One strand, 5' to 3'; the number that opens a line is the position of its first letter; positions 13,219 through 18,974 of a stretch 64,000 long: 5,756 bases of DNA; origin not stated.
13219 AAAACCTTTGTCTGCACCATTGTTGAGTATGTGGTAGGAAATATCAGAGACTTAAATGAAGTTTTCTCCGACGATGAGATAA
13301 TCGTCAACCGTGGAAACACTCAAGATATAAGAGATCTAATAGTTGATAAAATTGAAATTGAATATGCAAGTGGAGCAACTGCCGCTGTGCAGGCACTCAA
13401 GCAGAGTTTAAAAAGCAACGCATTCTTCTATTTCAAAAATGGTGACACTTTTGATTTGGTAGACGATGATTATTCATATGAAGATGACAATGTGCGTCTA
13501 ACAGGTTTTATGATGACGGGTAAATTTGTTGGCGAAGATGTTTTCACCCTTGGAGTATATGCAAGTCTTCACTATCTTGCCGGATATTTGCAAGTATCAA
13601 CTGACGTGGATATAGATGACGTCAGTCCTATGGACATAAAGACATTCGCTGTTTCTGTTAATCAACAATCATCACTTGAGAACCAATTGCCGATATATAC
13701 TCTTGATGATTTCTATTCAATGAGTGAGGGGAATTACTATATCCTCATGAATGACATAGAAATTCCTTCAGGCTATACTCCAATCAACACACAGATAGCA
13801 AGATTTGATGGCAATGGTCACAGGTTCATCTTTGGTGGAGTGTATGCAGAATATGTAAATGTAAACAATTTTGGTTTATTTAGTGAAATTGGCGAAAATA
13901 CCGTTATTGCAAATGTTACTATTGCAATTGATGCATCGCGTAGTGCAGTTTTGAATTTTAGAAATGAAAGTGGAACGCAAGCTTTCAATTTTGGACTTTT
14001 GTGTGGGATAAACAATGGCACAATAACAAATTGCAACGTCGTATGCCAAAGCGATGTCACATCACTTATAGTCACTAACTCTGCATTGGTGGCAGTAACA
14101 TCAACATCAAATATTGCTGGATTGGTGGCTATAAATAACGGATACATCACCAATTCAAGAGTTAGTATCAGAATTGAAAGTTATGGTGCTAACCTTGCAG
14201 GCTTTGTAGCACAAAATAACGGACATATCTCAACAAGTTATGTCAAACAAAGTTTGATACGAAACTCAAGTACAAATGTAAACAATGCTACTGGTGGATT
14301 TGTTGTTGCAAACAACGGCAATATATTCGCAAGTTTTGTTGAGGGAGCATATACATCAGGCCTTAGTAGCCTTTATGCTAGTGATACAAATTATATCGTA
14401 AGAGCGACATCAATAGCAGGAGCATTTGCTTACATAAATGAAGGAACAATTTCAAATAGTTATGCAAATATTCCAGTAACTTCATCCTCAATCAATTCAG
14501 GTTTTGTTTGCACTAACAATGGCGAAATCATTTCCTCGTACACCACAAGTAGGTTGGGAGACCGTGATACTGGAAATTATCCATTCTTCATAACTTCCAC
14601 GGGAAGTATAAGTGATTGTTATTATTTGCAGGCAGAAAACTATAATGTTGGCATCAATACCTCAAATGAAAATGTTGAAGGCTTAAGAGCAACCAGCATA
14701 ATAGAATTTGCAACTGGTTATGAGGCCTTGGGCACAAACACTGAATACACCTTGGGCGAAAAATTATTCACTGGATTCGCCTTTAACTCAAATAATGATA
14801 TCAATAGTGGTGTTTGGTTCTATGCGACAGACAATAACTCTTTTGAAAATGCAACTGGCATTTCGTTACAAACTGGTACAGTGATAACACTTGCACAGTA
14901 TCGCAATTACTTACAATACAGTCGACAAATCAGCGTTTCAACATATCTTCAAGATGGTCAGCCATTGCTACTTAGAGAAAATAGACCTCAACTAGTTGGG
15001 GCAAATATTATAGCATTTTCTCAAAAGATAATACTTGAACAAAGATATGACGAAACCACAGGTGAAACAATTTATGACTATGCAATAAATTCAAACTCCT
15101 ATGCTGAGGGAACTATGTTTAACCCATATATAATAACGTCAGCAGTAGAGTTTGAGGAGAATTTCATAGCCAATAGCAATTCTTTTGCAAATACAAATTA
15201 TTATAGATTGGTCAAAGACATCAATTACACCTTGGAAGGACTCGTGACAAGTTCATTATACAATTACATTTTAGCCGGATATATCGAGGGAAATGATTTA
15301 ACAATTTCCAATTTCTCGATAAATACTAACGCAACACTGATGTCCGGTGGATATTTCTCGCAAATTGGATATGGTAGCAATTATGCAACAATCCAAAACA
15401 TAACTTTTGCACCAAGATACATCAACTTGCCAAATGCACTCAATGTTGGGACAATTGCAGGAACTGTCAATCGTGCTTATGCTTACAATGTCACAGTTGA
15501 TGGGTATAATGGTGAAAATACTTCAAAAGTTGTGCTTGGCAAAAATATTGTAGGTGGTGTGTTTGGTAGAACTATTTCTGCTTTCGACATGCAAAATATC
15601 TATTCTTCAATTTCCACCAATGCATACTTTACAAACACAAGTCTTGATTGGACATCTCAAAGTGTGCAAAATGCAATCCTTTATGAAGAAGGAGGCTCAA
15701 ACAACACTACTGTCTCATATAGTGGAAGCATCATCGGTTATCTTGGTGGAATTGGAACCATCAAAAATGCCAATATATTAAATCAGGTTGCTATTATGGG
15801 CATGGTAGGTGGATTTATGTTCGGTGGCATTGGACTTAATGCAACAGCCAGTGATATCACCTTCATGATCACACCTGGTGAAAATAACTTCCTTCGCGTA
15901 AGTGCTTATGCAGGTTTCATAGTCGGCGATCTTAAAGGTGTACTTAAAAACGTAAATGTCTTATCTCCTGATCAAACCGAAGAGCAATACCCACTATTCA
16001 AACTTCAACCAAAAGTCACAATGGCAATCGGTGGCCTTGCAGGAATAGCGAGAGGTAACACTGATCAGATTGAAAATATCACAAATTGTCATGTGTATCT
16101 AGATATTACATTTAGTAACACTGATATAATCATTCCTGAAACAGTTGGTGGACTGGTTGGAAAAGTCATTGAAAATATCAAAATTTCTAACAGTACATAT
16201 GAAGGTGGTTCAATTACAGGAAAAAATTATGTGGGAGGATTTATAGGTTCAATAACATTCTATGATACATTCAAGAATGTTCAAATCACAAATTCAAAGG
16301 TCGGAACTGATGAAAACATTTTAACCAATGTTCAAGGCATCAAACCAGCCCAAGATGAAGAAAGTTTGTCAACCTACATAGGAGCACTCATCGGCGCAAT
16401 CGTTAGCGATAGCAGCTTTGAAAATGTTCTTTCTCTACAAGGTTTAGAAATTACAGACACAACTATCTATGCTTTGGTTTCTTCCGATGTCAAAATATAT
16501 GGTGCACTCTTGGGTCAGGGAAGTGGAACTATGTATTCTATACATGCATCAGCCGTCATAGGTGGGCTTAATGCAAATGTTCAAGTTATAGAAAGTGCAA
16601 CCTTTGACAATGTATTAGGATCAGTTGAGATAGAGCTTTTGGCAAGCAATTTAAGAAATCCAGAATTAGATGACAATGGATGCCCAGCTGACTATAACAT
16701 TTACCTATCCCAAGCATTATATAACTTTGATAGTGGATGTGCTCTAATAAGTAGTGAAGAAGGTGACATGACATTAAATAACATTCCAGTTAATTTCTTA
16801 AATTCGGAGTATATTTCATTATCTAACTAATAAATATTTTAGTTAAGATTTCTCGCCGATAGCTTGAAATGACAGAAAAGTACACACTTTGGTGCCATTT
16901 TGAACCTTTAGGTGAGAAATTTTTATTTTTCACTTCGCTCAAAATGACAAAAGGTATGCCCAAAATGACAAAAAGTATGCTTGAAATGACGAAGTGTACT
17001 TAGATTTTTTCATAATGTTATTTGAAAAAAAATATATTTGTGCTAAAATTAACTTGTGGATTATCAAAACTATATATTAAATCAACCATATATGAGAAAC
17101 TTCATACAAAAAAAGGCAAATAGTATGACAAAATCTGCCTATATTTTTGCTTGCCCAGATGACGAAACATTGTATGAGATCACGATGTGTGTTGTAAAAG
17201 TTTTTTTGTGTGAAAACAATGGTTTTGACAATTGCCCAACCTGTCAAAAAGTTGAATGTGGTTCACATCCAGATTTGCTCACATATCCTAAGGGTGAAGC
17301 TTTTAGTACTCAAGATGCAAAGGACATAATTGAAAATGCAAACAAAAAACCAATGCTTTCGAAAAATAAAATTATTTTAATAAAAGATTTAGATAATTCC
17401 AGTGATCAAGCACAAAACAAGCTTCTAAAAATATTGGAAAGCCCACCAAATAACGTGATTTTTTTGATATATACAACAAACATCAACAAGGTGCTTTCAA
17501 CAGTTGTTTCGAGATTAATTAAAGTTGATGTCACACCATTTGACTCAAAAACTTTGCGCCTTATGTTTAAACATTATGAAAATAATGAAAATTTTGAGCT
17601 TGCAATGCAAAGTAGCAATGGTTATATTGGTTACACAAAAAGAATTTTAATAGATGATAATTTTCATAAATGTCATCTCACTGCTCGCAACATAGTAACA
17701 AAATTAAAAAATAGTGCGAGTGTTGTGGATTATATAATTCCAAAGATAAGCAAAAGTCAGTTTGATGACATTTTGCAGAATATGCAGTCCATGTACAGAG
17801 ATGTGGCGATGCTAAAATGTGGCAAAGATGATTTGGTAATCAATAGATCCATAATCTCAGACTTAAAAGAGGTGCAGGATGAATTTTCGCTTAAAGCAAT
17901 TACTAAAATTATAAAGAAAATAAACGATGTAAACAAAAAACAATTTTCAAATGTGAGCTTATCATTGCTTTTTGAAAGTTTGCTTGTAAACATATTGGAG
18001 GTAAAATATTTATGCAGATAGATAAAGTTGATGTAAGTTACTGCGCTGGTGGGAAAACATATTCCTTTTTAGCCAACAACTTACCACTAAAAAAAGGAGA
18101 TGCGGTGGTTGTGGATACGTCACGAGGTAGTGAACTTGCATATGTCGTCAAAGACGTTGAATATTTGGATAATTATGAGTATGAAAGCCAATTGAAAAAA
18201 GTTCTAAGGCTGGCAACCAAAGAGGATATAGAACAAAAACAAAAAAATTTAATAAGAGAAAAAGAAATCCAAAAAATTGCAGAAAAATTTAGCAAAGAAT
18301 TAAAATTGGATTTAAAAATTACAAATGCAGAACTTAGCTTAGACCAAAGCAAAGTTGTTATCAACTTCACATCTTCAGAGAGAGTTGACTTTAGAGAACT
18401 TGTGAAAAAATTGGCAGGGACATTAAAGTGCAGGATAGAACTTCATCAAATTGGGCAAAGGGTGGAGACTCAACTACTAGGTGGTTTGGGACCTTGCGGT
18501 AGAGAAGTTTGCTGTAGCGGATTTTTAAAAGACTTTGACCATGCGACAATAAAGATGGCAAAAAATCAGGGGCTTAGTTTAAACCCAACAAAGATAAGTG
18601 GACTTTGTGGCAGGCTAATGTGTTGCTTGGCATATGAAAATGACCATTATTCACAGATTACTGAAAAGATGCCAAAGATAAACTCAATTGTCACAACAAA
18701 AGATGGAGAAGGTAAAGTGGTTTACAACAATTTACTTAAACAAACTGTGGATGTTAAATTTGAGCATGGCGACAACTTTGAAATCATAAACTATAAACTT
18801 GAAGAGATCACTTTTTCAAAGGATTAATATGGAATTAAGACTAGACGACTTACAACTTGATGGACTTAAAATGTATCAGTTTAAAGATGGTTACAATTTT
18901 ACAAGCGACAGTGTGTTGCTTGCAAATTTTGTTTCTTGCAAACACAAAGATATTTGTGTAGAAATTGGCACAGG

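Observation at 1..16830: Two tandem giant GLUG/beta-helix genes forming one operon of more than 5500 codons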

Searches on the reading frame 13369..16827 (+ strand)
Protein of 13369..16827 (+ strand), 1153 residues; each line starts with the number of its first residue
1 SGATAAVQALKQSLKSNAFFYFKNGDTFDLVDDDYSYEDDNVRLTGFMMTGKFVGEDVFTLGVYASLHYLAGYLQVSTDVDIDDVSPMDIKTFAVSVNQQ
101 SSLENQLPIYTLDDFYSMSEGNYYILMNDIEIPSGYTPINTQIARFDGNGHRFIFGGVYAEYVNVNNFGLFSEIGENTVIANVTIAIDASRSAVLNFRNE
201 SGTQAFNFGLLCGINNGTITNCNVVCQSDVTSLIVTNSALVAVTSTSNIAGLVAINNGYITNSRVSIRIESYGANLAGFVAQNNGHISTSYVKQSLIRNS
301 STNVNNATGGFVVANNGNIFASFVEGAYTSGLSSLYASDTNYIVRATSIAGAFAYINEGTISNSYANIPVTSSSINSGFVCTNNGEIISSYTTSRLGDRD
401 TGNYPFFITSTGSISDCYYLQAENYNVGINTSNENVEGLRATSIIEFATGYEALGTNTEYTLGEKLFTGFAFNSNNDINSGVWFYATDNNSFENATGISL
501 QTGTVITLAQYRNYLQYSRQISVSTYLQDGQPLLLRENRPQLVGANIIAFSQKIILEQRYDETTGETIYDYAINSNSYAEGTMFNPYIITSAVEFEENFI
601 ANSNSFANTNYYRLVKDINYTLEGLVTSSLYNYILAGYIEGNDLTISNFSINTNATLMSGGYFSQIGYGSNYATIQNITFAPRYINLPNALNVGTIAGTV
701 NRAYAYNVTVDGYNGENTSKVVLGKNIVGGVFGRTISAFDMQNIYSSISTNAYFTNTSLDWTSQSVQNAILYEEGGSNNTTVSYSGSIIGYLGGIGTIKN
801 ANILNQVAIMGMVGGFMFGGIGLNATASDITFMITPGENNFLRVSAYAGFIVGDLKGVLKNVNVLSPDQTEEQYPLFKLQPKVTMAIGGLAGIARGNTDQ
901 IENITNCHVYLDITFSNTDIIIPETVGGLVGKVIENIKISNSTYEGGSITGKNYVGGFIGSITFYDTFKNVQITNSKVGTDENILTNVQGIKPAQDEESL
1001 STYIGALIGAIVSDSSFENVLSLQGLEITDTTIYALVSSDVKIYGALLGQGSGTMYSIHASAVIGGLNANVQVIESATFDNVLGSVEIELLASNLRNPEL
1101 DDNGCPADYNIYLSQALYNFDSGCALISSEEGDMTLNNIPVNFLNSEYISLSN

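Call 57: predict_structure(alignment_id=A2)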
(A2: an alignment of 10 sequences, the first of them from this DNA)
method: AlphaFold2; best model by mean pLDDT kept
length: 1153 residues; sequences in the alignment: 10
mean_pLDDT: 58.8   pTM: 0.41
mean pLDDT of the five models: 58.8, 56.9, 54.7, 52.6, 47.9
residues with pLDDT >= 90: 158; 70-90: 319; 50-70: 191; < 50: 485
segments of 3 or more residues with pLDDT < 50: 1-4, 34-61, 69-74, 85-99, 328-349, 370-376, 394-406, 423-432, 468-495, 513-796, 800-817, 835-846, 868-884, 1018-1023, 1121-1131
pLDDT, mean of each block of 10 residues (from residue 1): 51 66 56 44 36 34 54 55 48 35 80 88 91 91 90 89 92 95 86 85 88 96 82 86 88 96 86 90 91 75 76 91 59 23 31 83 68 50 82 45 47 74 43 63 64 72 64 31 32 54 74 42 31 27 21 34 33 34 29 33 24 25 27 22 26 24 24 33 27 26 30 29 24 26 25 28 32 22 29 45 35 41 65 46 44 77 62 28 61 73 86 64 83 87 88 91 74 87 84 76 91 60 65 89 71 77 80 62 77 85 85 72 44 76 65 82
secondary structure, 60 per line:
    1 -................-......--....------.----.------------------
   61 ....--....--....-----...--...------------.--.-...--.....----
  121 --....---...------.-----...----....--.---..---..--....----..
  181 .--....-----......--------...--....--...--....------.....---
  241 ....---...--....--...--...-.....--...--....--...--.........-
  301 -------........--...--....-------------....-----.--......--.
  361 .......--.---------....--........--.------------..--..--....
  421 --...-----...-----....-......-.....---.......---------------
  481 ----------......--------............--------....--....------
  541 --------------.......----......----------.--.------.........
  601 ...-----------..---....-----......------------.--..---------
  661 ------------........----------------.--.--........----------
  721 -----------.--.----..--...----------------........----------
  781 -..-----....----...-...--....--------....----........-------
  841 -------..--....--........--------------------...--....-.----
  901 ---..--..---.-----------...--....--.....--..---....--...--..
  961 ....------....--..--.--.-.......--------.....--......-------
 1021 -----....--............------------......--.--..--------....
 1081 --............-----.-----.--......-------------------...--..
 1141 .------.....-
elements in order (helices of 4 or more, strands of 3 or more residues): H2-17 E19-24 E27-30 E61-64 E67-70 E73-76 E107-109 H112-116 E123-126 E130-132 E145-147 E152-155 E171-174 E179-181 E184-187 E193-198 E207-209 E212-215 E218-220 E223-226 E233-237 H241-244 E248-250 E253-256 E259-261 E264-266 E268-272 E275-277 E280-283 E286-288 E291-299 E308-315 E318-320 E323-326 H340-343 E352-357 E360-367 E380-383 E386-393 E417-420 E439-442 H444-449 E451-455 E459-465 H491-496 E505-507 H508-516 E525-528 E531-534 E555-561 E566-571 H592-603 H620-623 H629-632 E673-680 E703-710 E744-746 H763-770 E789-792 E797-799 E801-803 H806-809 E818-821 E826-833 E852-855 E858-865 E886-888 E891-894 E925-927 E930-933 E936-940 E948-951 E954-956 E959-964 E971-974 E986-992 E1001-1005 E1008-1013 E1026-1029 E1032-1043 E1056-1061 E1077-1080 E1083-1094 E1109-1114 E1134-1136 E1139-1141 E1148-1152

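Call 60: fold_search(model_id=the predicted structure, library=pdb)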
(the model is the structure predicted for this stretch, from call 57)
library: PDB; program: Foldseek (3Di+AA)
matches with E <= 10: 94; with E <= 0.001: 0
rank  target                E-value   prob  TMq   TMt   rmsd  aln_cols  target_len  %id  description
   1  3n6z                  5.4e-03  1.00  0.15  0.42  10.9       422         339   14  Crystal structure of a putative immunoglobulin A1 protease (BACOVA_03286) from Bacteroides ovatus at 1.30 A resolution (released 2010-07-21)
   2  3eqn_A                7.4e-03  0.16  0.08  0.12  28.9      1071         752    9  Crystal structure of beta-1,3-glucanase from Phanerochaete chrysosporium (Lam55A) (released 2009-02-03)
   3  7uvk                  2.6e-02  0.92  0.15  0.13  20.6       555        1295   13  G. haemolysans IgA1 protease (released 2022-11-23)
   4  7dmk_B                4.1e-02  0.08  0.10  0.12  26.6      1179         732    9  PL6 alginate lyase BcAlyPL6 (released 2021-10-06)
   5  7uvl_P                9.5e-02  0.90  0.15  0.14  16.1       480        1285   14  IgA1 Protease with IgA1 substrate (released 2022-11-23)
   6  6xja_P                1.8e-01  0.85  0.16  0.14  15.4       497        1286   12  Streptococcus Pneumoniae IgA1 Protease with IgA1 substrate (released 2021-01-20)
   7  6xjb                  1.9e-01  0.72  0.15  0.14  13.9       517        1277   12  IgA1 Protease (released 2020-12-09)
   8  1jta                  2.8e-01  0.25  0.11  0.27  11.9       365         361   12  Crystal Structure of Pectate Lyase A (C2 form) (released 2002-06-19)
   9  7jgj_A                2.9e-01  0.47  0.13  0.12  13.1       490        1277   12  IgA1 Protease in complex with neutralizing mAb (released 2020-12-09)
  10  1pcl                  3.4e-01  0.18  0.11  0.27  13.6       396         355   11  UNUSUAL STRUCTURAL FEATURES IN THE PARALLEL BETA-HELIX IN PECTATE LYASES (released 1995-02-14)
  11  3wwg_A                3.9e-01  0.06  0.08  0.14  16.0       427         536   11  Crystal structure of the N-glycan-deficient variant N448A of isopullulanase complexed with isopanose (released 2014-11-12)
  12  7o84_A                4.3e-01  0.08  0.10  0.18  15.2       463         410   11  Structure of the PL6 family alginate lyase Pedsa0632 from Pseudopedobacter saltans in complex with substrate (released 2021-07-28)
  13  7o78_B                4.7e-01  0.13  0.11  0.18  14.5       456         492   11  Structure of the PL6 family chondroitinase B from Pseudopedobacter saltans, Pedsa3807 (released 2021-07-28)
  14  7o84_B                5.6e-01  0.09  0.11  0.20  14.5       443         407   12  Structure of the PL6 family alginate lyase Pedsa0632 from Pseudopedobacter saltans in complex with substrate (released 2021-07-28)
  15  6p5t_D                5.8e-01  0.04  0.10  0.12  22.2      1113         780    8  Surface-layer (S-layer) RsaA protein from Caulobacter crescentus bound to strontium and iodide (released 2020-01-15)
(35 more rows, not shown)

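Call 102: find_related_loci(query=A2, collection=viral_contigs, flank=5000)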
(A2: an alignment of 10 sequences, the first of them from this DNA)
Query A2 (1153 aa) in viral_contigs; peptide patterns used: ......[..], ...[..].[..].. (x = any residue, [..] = any of these).
122 stretches matched a pattern, but none encodes a relative of the query by tblastn (E <= 1e-3).

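Call 105: search_solved_structures(query=A2, max_evalue=1)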
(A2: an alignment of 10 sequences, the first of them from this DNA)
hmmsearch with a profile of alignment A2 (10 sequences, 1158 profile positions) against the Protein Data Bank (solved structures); distinct sequences matched with E-value up to 1: 1.
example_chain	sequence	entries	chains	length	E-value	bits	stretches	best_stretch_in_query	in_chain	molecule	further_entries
2hh8_A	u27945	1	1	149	0.56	10.8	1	403-485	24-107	Hypothetical protein ydfO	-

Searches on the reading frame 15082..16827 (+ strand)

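Call 14: search_protein_families(library=pfam, proteins=[window:15082-16827:+], max_evalue=10)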
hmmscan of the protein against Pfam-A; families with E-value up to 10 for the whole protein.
window:15082-16827:+ (582 aa): 2 families
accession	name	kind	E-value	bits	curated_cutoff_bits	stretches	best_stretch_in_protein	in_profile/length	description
PF07581.17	Glug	-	0.016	16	20.5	2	314-338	3-23/28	The GLUG motif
PF10140.15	YukC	-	0.2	11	27.4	1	13-74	210-271/357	WXG100 protein secretion system (Wss), protein YukC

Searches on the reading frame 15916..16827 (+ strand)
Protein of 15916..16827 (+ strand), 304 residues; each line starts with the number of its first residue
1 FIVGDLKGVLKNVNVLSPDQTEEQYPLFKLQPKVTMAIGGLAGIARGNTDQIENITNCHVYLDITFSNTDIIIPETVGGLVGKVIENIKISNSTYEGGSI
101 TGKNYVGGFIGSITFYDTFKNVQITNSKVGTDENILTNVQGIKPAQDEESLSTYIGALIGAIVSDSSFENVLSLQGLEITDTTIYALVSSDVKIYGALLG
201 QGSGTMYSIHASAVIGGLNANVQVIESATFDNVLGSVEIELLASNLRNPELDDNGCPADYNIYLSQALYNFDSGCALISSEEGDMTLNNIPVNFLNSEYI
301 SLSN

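Call 43: search_protein_families(library=pfam, proteins=[window:15916-16827:+], max_evalue=1)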
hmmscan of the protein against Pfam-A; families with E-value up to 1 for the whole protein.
window:15916-16827:+ (304 aa): 2 families
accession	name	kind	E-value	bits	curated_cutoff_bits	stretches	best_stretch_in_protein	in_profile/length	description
PF07581.17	Glug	-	3.2e-06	27.6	20.5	2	36-60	3-23/28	The GLUG motif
PF08183.16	SpoV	-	0.057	13.9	20.6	0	74-87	9-22/25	Stage V sporulation protein family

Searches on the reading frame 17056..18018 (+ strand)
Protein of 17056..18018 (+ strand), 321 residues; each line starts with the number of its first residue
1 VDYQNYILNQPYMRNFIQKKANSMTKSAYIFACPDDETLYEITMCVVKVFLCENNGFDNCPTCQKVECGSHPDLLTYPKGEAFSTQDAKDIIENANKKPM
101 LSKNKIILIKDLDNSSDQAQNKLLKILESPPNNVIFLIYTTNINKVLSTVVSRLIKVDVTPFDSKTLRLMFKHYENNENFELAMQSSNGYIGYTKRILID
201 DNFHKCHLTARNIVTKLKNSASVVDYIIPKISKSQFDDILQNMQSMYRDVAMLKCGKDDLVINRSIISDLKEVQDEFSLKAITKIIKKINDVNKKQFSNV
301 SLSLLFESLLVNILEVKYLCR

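Call 11: search_protein_families(library=pfam, proteins=[window:17056-18018:+], max_evalue=0.01)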
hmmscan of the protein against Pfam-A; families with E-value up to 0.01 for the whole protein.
window:17056-18018:+ (321 aa): 3 families
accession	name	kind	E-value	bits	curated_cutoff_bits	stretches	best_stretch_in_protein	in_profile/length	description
PF13177.12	DNA_pol3_delta2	-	1.5e-30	106.7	27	1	13-161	6-159/161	DNA polymerase III, delta subunit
PF09115.15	DNApol3-delta_C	-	0.00012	22.9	21.7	1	227-313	27-115/117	DNA polymerase III, delta subunit, C terminal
PF06144.19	DNA_pol3_delta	-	0.00016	22.1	21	1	85-145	39-106/124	DNA polymerase III, delta subunit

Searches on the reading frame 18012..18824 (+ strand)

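Call 11: search_protein_families(library=pfam, proteins=[window:18012-18824:+], max_evalue=0.01)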
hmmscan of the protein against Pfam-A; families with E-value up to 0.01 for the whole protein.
window:18012-18824:+ (271 aa): 2 families
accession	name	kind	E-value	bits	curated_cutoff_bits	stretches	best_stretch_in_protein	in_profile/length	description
PF04468.17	PSP1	-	5.8e-27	94.3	27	1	62-147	1-86/86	PSP1 C-terminal conserved region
PF04203.18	Sortase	-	0.0022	18.2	26.6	1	26-81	59-119/125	Sortase domain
